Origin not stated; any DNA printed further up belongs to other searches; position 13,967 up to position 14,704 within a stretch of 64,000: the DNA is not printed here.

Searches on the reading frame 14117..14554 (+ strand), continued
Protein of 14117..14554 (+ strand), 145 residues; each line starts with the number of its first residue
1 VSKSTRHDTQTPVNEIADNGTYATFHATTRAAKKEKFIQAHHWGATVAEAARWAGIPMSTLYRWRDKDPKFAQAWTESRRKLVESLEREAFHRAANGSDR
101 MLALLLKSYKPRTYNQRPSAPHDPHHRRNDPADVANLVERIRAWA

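Call 59: search_protein_families(library=phrogs, proteins=[L023:2929-4746:+, L029:2983-4491:+, L028:2914-4401:+, L025:2275-2511:+, L029:675-1181:-, L029:1287-1988:-], max_evalue=0.001)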
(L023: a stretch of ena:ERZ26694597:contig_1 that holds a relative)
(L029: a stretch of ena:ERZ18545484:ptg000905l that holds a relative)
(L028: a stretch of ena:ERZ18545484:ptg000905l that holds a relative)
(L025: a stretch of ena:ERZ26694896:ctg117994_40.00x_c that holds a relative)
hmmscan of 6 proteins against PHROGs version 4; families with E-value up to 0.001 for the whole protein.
L023:2929-4746:+ (605 aa): 4 families
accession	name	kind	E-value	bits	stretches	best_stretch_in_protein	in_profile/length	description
phrog_5902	-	unknown function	1.1e-33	118.1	1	30-296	17-288/359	-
phrog_2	-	head and packaging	1.1e-32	114.8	2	43-279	259-467/807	terminase large subunit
phrog_7579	-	head and packaging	2.8e-05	24.5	1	60-285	16-234/239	terminase large subunit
phrog_675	-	head and packaging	0.0002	20.8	1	35-121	38-115/576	terminase large subunit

L029:2983-4491:+ (502 aa): 3 families
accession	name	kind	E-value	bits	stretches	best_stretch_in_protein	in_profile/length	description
phrog_2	-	head and packaging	5.6e-35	122.3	1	58-494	252-592/807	terminase large subunit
phrog_5902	-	unknown function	9.4e-32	111.7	1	51-372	13-329/359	-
phrog_7579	-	head and packaging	5.2e-05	23.6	1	88-261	19-189/239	terminase large subunit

L028:2914-4401:+ (495 aa): 3 families
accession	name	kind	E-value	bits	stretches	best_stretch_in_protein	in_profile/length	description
phrog_2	-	head and packaging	1.8e-32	114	1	52-487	260-592/807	terminase large subunit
phrog_5902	-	unknown function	5.5e-32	112.4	1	42-284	21-268/359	-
phrog_7579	-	head and packaging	6.4e-06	26.5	1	73-255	21-200/239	terminase large subunit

L025:2275-2511:+ (78 aa): 0 families

L029:675-1181:- (168 aa): 0 families

L029:1287-1988:- (233 aa): 0 families

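Call 60: predict_structure(alignment_id=A3)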
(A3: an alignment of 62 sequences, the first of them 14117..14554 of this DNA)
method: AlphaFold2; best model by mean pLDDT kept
length: 145 residues; sequences in the alignment: 62
mean_pLDDT: 72.4   pTM: 0.51
mean pLDDT of the five models: 72.4, 72.0, 71.7, 70.5, 70.4
residues with pLDDT >= 90: 37; 70-90: 49; 50-70: 30; < 50: 29
segments of 3 or more residues with pLDDT < 50: 9-27
pLDDT, mean of each block of 10 residues (from residue 1): 50 45 54 90 89 91 92 90 84 74 80 69 50 61 58
secondary structure, 60 per line:
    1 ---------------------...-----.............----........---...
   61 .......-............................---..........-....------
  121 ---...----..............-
elements in order: H30-42 H47-54 H58-67 H69-96 H100-109 H111-114 H131-144
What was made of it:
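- On Phage terminase small subunit (protein 14117-14554): The AF2 model is all-helical, with core pLDDT about 90 (call 60).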

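Call 64: fold_search(model_id=the predicted structure, library=pdb)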
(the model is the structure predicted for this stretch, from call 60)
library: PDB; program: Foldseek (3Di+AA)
matches with E <= 10: 180; with E <= 0.001: 0
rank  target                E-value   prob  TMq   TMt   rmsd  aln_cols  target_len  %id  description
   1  4dzj_A                5.7e-02  1.00  0.39  0.44   4.9        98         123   18  Crystal structure of the terminase small subunit gp1 with K59E mutation of the bacterial virus sf6 (released 2012-10-17)
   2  3hef_B                6.4e-02  1.00  0.40  0.44   4.9        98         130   18  Crystal structure of the bacteriophage Sf6 terminase small subunit (released 2010-02-09)
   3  4dzj_B                8.4e-02  1.00  0.40  0.44   4.9        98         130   18  Crystal structure of the terminase small subunit gp1 with K59E mutation of the bacterial virus sf6 (released 2012-10-17)
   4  4dzp_B                1.2e-01  1.00  0.40  0.44   4.9        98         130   17  Crystal structure of the terminase small subunit gp1 with R48A mutation of the bacterial virus sf6 (released 2012-10-17)
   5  3hef_A                1.5e-01  0.99  0.40  0.46   4.7       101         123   18  Crystal structure of the bacteriophage Sf6 terminase small subunit (released 2010-02-09)
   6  4dzp_A                2.4e-01  0.99  0.39  0.44   5.0        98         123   17  Crystal structure of the terminase small subunit gp1 with R48A mutation of the bacterial virus sf6 (released 2012-10-17)
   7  2rek_A                6.7e-01  0.57  0.23  0.20   6.4        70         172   28  Crystal structure of tetR-family transcriptional regulator (released 2007-10-09)
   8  5hbu_D                1.1e+00  0.33  0.27  0.22  18.5       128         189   20  Structure of the E. coli nucleoid occlusion protein SlmA bound to DNA and the C-terminal tail of the cytoskeletal cell (released 2016-04-13)
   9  6ayh                  1.1e+00  0.30  0.24  0.19  10.8       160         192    9  Salmonella enterica GusR (released 2017-12-20)
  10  2rek_B                1.2e+00  0.41  0.25  0.22   6.3        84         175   25  Crystal structure of tetR-family transcriptional regulator (released 2007-10-09)
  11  3vuq_D                1.2e+00  0.21  0.23  0.20   9.0        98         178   15  Crystal structure of TTHA0167, a transcriptional regulator, TetR/AcrR family from Thermus thermophilus HB8 (released 2013-02-27)
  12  5ovy_B                1.2e+00  0.25  0.23  0.18   7.1        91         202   18  Crystal structure of MAB_4384 tetR (released 2018-03-28)
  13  2o7t                  1.6e+00  0.47  0.30  0.24   7.8        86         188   20  Crystal structure of a tetr family transcriptional regulator (ncgl1578, cgl1640) from corynebacterium glutamicum at 2.10 (released 2006-12-26)
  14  2ao9_B                1.6e+00  0.44  0.30  0.37   7.8        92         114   21  Structural Genomics, The crystal structure of a Phage protein (phBC6A51) from Bacillus cereus ATCC 14579 (released 2005-09-27)
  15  5icj_A                1.6e+00  0.20  0.24  0.19   9.9        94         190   21  Crystal structure of the Mycobacterium tuberculosis transcriptional repressor EthR2 in complex with BDM41420 (released 2017-04-26)
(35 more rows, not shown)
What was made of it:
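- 14117..14554 (+): Orphan small-terminase (TerS) family gene, 145 aa, GTG start, AGGAGG at 14104-14109. The AF2 core has pLDDT about 90, and the best PDB fold hits are Sf6 TerS gp1 (calls 60, 64).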

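Call 65: fold_search(model_id=the predicted structure, library=viral)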
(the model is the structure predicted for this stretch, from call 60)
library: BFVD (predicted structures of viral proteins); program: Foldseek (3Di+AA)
matches with E <= 10: 429; with E <= 0.001: 4
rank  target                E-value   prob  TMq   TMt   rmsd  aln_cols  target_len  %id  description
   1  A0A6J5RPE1            5.7e-04  1.00  0.50  0.45  11.8       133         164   22  Uncharacterized protein [uncultured Caudovirales phage]
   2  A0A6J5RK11            8.9e-04  1.00  0.51  0.55   9.0       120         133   28  Uncharacterized protein [uncultured Caudovirales phage]
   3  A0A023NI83            8.9e-04  1.00  0.46  0.33  14.6       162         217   21  (no name in the UniProt tables at hand)
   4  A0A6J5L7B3            9.4e-04  1.00  0.48  0.54  11.6       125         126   17  Uncharacterized protein [uncultured Caudovirales phage]
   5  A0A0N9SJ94            1.1e-03  1.00  0.47  0.40  17.3       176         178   21  Putative small terminase [Pseudomonas phage POR1]
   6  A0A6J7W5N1            1.2e-03  1.00  0.47  0.40  10.3       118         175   19  Terminase small subunit [uncultured Caudovirales phage]
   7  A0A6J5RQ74            1.2e-03  1.00  0.46  0.49  13.8       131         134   22  Terminase small subunit [uncultured Caudovirales phage]
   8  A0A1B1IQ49            1.2e-03  1.00  0.45  0.42  13.2       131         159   16  (no name in the UniProt tables at hand)
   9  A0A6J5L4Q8            1.3e-03  1.00  0.46  0.45  17.6       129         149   22  Terminase small subunit [uncultured Caudovirales phage]
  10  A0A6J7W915            1.4e-03  1.00  0.44  0.34  12.7       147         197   16  Uncharacterized protein [uncultured Caudovirales phage]
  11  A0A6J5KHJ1            1.5e-03  1.00  0.49  0.46  12.1       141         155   12  Uncharacterized protein [uncultured Caudovirales phage]
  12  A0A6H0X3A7            1.5e-03  1.00  0.46  0.37  13.9       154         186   23  (no name in the UniProt tables at hand)
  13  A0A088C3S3            1.7e-03  1.00  0.47  0.32  16.2       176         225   17  (no name in the UniProt tables at hand)
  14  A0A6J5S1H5            1.8e-03  1.00  0.52  0.52   7.9       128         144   16  Terminase small subunit [uncultured Caudovirales phage]
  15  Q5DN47                2.3e-03  1.00  0.46  0.33  21.7       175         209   20  Gp58 [Alphaproteobacteria phage PhiJL001]
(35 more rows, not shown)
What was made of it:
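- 14117..14554 (+): Many BFVD hits are named terminase small subunit (call 65).
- On Phage terminase small subunit (protein 14117-14554): Many of the top BFVD hits are named terminase small subunit (calls 64, 65).
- The best PDB fold hits are Sf6 gp1 (call 64), and BFVD hits include many terminase small subunits (call 65).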

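Call 69: find_encoding_contigs(protein=P0029, flank=2500, max_places=3)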
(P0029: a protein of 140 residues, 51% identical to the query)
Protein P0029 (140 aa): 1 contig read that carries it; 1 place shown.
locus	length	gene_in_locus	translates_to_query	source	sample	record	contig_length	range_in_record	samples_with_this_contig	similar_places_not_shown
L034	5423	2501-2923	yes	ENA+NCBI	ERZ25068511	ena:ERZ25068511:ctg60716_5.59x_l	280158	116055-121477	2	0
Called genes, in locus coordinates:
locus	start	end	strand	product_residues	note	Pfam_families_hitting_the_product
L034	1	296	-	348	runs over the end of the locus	PF01571:GCV_T, PF08669:GCV_T_C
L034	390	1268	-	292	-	PF00753:Lactamase_B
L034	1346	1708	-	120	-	PF18480:DUF5615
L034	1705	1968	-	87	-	PF04255:DUF433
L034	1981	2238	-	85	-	PF04255:DUF433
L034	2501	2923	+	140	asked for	-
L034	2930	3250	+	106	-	-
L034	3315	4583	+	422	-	PF01979:Amidohydro_1, PF07969:Amidohydro_3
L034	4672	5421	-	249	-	PF00497:SBP_bac_3, PF10613:Lig_chan-Glu_bd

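Call 70: find_encoding_contigs(protein=P0055, flank=2500, max_places=3)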
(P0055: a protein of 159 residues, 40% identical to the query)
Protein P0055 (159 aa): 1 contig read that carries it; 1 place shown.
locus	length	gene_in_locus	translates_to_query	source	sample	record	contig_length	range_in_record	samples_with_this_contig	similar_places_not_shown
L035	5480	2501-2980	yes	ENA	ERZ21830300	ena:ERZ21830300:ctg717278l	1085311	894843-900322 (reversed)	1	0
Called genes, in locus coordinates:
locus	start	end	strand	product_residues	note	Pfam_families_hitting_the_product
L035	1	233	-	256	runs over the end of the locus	PF01144:CoA_trans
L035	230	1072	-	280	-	PF01144:CoA_trans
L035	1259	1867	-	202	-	PF05942:PaREP1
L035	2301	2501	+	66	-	-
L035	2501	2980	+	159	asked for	-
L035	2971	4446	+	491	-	PF13245:AAA_19 (weak)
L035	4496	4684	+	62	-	-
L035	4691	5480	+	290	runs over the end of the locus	PF00941:FAD_binding_5, PF03450:CO_deh_flav_C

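Call 88: search_protein_families(library=padloc, proteins=[window:14117-14554:+], max_evalue=0.01)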
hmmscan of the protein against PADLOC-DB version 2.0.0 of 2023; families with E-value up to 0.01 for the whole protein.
window:14117-14554:+ (145 aa): 0 families

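Call 89: search_protein_families(library=ncbifam, proteins=[window:14117-14554:+, L025:2501-2932:+, L014:2899-3561:+], max_evalue=0.01)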
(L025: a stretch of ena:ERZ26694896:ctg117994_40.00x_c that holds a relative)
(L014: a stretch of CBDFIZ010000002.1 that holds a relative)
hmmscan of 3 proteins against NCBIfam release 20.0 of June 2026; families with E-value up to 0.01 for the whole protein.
window:14117-14554:+ (145 aa): 2 families
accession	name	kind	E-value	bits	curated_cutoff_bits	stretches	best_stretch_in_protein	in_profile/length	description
NF033516.0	transpos_IS3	equivalog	0.00011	21.6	160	1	29-107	85-160/369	IS3 family transposase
NF047595.1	IS66_ISRel24_TnpA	equivalog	0.0084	16.7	74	0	38-67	15-44/113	IS66-like element accessory protein TnpA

L025:2501-2932:+ (143 aa): 2 families
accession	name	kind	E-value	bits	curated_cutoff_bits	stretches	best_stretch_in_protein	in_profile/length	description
NF033516.0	transpos_IS3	equivalog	0.0065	15.8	160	1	15-77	73-125/369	IS3 family transposase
NF033545.0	transpos_IS630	equivalog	0.0069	15.9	100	1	37-68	4-35/299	IS630 family transposase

L014:2899-3561:+ (220 aa): 0 families
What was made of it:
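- There is no PADLOC or NCBIfam regulator match (calls 88, 89).
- Tried and rejected: PADLOC and NCBIfam: nothing for the TerS homologue (calls 88, 89).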

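Call 97: list_cluster_members(proteins=[window:14117-14554:+, P0004, P0018, P0022, P0029])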
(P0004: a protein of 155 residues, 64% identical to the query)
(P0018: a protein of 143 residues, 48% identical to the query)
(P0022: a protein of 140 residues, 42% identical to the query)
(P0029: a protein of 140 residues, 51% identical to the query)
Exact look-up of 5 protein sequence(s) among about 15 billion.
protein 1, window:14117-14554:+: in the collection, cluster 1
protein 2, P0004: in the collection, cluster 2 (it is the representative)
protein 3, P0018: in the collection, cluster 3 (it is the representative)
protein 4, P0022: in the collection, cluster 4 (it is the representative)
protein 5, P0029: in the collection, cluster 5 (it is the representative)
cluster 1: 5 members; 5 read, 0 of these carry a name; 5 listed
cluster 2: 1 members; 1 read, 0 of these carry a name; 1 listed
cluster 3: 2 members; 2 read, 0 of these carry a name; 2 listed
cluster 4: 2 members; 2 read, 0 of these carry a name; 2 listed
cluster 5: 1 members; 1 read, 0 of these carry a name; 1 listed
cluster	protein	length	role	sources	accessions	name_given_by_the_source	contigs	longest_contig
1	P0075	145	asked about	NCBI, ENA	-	-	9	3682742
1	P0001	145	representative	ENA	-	-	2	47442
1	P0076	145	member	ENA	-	-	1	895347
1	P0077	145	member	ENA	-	-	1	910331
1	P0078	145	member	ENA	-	-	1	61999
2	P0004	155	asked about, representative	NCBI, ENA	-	-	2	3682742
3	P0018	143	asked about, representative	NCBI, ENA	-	-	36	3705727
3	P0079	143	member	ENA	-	-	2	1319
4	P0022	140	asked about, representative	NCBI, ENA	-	-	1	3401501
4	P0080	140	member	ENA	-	-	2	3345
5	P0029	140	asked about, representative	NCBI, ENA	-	-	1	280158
